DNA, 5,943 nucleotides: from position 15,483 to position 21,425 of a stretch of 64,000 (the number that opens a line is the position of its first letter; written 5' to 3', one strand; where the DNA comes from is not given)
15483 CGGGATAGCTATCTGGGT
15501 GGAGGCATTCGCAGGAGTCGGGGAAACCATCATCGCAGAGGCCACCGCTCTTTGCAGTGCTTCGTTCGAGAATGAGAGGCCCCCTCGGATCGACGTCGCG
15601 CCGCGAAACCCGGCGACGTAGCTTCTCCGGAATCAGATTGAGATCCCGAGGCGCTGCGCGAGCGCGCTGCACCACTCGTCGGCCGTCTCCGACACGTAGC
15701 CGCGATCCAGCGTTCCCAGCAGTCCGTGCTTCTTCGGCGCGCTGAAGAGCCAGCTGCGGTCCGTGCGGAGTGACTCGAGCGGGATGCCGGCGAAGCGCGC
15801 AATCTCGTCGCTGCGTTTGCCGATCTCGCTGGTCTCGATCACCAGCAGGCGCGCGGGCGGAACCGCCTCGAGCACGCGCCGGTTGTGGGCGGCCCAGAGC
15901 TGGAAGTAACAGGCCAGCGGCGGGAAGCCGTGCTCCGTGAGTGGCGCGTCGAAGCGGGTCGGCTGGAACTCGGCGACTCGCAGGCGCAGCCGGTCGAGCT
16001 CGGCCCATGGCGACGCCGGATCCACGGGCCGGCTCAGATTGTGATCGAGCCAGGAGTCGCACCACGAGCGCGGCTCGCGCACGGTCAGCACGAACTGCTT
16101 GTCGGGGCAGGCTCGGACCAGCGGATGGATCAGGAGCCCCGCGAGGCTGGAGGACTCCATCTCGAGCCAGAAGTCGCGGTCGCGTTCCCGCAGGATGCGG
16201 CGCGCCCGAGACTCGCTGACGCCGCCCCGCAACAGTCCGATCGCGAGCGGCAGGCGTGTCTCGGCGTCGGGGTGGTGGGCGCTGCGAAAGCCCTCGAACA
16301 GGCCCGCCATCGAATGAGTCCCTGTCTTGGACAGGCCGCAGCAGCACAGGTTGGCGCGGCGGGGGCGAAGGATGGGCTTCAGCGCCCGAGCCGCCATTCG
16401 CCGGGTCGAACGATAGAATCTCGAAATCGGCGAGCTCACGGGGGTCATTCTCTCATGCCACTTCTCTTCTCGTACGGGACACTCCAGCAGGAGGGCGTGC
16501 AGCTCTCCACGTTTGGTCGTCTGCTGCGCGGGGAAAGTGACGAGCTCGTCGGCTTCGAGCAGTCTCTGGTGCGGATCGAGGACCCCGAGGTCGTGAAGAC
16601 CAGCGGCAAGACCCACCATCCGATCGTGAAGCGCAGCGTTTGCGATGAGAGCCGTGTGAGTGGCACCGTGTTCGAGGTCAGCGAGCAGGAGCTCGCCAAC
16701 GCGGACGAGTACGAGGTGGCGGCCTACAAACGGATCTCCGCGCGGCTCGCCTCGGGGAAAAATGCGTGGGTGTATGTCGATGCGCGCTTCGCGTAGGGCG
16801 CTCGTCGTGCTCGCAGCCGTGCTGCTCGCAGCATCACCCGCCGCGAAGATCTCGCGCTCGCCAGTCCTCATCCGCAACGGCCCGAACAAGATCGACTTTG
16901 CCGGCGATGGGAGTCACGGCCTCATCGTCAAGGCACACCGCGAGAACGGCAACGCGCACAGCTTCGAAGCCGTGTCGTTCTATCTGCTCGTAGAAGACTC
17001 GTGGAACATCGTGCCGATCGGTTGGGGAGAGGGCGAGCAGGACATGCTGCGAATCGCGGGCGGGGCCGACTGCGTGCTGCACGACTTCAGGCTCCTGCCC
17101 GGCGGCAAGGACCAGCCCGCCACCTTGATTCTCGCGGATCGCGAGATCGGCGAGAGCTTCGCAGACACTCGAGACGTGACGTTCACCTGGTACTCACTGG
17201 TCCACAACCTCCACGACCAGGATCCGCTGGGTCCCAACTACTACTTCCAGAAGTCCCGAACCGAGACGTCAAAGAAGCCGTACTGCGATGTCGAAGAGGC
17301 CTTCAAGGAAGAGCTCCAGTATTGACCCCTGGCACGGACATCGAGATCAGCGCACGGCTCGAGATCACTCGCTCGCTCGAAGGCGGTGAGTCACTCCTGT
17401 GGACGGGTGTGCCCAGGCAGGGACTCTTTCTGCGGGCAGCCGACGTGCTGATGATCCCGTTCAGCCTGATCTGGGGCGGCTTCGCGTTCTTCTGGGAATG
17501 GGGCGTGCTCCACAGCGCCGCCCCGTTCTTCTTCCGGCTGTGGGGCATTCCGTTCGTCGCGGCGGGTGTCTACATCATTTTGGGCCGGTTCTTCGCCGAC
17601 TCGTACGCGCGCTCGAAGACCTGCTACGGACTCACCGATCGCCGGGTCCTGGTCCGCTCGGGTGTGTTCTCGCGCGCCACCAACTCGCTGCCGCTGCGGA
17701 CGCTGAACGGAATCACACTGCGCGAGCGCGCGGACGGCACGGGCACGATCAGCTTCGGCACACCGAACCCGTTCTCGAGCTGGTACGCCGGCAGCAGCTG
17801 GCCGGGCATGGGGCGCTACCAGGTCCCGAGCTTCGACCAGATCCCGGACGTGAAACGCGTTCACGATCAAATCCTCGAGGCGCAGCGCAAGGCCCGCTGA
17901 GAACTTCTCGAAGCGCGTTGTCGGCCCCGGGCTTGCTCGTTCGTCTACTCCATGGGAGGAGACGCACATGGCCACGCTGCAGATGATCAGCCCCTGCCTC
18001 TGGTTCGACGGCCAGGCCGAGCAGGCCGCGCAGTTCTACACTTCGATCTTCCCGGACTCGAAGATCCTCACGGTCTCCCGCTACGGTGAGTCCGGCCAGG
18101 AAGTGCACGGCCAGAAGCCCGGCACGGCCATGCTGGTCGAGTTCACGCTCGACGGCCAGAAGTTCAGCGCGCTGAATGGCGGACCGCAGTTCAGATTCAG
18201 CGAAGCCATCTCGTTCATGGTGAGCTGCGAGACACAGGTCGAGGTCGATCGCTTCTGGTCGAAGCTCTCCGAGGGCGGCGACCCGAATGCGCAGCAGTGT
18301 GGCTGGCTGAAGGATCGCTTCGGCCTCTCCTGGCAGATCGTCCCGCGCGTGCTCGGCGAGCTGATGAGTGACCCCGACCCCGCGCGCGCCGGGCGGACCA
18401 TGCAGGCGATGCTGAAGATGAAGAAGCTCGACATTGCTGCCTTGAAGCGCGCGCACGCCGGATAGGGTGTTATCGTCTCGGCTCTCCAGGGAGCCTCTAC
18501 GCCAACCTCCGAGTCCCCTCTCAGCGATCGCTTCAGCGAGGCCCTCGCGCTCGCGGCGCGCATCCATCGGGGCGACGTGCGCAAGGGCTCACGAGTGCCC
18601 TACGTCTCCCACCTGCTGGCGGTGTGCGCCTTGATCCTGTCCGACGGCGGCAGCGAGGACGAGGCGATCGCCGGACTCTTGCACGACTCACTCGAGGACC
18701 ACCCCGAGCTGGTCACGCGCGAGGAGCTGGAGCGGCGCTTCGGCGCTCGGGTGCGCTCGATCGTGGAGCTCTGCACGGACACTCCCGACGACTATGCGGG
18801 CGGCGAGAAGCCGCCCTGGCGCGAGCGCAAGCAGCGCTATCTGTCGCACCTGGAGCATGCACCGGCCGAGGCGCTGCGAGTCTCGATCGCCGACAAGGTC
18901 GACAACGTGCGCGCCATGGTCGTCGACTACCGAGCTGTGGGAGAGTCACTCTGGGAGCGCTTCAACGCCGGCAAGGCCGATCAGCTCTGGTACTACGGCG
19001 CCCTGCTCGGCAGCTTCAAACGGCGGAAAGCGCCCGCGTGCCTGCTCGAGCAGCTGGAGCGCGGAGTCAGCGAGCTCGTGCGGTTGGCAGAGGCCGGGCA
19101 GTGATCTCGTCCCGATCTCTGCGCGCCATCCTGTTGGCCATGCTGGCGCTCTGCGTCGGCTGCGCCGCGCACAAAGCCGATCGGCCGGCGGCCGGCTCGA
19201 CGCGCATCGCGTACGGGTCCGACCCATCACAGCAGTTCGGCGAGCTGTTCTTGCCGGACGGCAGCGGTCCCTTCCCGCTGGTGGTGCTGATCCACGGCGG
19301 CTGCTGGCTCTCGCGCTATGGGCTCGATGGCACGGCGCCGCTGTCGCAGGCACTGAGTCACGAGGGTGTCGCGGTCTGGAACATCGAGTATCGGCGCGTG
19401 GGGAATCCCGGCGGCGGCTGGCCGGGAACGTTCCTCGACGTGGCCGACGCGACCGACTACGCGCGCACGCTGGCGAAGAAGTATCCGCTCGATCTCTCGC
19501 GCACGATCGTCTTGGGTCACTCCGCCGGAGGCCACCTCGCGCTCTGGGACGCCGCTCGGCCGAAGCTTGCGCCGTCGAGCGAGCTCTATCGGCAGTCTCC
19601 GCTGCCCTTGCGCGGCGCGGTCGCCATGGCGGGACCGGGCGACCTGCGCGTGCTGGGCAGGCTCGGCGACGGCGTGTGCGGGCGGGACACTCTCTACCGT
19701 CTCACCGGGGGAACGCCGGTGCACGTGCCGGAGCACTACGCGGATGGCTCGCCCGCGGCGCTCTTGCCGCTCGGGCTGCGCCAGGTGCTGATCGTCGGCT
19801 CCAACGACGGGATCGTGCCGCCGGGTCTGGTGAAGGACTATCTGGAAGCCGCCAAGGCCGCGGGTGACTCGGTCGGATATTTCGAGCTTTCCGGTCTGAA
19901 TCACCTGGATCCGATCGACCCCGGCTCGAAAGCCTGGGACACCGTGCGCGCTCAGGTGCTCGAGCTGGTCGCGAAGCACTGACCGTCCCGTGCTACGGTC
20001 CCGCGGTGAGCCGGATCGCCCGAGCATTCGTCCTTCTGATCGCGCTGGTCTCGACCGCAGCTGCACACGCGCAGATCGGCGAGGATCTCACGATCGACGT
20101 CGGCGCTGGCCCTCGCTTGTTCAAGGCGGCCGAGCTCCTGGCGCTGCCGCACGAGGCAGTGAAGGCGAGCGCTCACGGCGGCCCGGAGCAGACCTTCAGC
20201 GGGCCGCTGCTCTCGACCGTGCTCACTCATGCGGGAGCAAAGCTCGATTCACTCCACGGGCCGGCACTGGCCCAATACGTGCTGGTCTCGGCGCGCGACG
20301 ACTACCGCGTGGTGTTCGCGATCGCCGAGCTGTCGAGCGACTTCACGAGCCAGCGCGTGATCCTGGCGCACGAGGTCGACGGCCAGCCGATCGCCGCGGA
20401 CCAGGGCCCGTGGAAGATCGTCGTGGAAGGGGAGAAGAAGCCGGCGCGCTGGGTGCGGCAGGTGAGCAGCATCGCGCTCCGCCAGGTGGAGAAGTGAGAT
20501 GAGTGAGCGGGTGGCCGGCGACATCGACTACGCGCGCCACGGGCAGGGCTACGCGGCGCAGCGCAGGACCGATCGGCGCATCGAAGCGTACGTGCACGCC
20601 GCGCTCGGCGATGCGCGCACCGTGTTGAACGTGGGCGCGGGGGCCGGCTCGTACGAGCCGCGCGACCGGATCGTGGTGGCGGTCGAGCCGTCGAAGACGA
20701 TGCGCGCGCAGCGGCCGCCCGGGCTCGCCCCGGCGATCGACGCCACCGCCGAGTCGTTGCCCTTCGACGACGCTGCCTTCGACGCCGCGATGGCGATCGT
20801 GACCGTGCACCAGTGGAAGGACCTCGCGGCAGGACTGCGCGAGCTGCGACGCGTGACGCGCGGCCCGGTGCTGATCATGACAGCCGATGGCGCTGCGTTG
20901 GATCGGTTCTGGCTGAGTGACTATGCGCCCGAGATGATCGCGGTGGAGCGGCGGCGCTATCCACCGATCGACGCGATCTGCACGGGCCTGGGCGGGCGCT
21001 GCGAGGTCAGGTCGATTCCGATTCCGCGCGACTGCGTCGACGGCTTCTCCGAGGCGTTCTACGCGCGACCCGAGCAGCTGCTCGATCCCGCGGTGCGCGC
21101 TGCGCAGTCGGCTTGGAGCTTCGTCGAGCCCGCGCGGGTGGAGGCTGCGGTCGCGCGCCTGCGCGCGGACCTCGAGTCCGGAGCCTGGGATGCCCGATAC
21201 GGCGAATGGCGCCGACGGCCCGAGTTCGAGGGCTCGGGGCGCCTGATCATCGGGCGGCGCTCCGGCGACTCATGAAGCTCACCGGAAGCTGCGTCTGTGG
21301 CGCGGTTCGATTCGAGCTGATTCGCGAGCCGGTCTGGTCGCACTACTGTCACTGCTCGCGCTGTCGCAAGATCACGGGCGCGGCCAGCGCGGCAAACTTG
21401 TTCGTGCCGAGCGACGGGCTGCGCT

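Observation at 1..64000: Heptamer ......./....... occurs about once per kb, in all reading frames, roughly 9-fold over composition expectation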

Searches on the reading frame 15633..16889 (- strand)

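Call 10: search_protein_families(library=pfam, proteins=[window:15633-16889:-])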
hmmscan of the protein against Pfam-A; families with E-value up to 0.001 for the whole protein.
window:15633-16889:- (418 aa): 1 family
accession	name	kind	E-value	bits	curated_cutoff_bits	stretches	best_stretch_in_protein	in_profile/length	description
PF17784.7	Sulfotransfer_4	-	9.9e-11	42.3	22.8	1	183-355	4-187/215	Sulfotransferase domain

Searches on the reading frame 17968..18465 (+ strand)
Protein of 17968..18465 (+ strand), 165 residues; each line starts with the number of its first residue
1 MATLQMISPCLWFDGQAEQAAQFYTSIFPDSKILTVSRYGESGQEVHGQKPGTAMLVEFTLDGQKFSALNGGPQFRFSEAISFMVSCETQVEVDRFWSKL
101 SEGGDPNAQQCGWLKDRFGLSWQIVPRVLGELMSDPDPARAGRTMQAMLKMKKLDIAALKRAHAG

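Call 23: search_protein_families(library=pfam, proteins=[window:17968-18465:+])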
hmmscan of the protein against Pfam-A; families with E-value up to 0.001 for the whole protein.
window:17968-18465:+ (165 aa): 1 family
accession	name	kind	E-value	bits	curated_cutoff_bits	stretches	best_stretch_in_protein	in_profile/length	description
PF06983.19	3-dmu-9_3-mt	-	2.5e-48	163.9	24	1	6-125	2-116/116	3-demethylubiquinone-9 3-methyltransferase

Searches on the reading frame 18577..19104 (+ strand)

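Call 23: search_protein_families(library=pfam, proteins=[window:18577-19104:+])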
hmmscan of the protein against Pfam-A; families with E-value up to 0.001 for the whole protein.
window:18577-19104:+ (175 aa): 1 family
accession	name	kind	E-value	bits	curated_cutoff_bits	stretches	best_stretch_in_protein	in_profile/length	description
PF13328.12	HD_4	-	1.8e-13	50.9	27.2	1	2-114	13-127/156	HD domain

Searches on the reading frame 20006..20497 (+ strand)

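Call 23: search_protein_families(library=pfam, proteins=[window:20006-20497:+])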
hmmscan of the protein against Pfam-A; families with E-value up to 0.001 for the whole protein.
window:20006-20497:+ (163 aa): 1 family
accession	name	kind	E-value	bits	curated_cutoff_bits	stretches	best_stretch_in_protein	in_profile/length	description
PF00174.25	Oxidored_molyb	-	5.1e-07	29.9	24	1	61-160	68-162/169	Oxidoreductase molybdopterin binding domain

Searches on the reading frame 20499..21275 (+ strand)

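Call 23: search_protein_families(library=pfam, proteins=[window:20499-21275:+])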
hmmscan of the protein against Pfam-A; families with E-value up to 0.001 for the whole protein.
window:20499-21275:+ (258 aa): 2 families
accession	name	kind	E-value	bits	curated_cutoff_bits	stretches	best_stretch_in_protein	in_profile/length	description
PF08241.18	Methyltransf_11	-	2.8e-11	44.3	21.2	1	43-121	1-88/95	Methyltransferase domain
PF13649.12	Methyltransf_25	-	9.3e-07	29.9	27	1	42-121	1-94/97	Methyltransferase domain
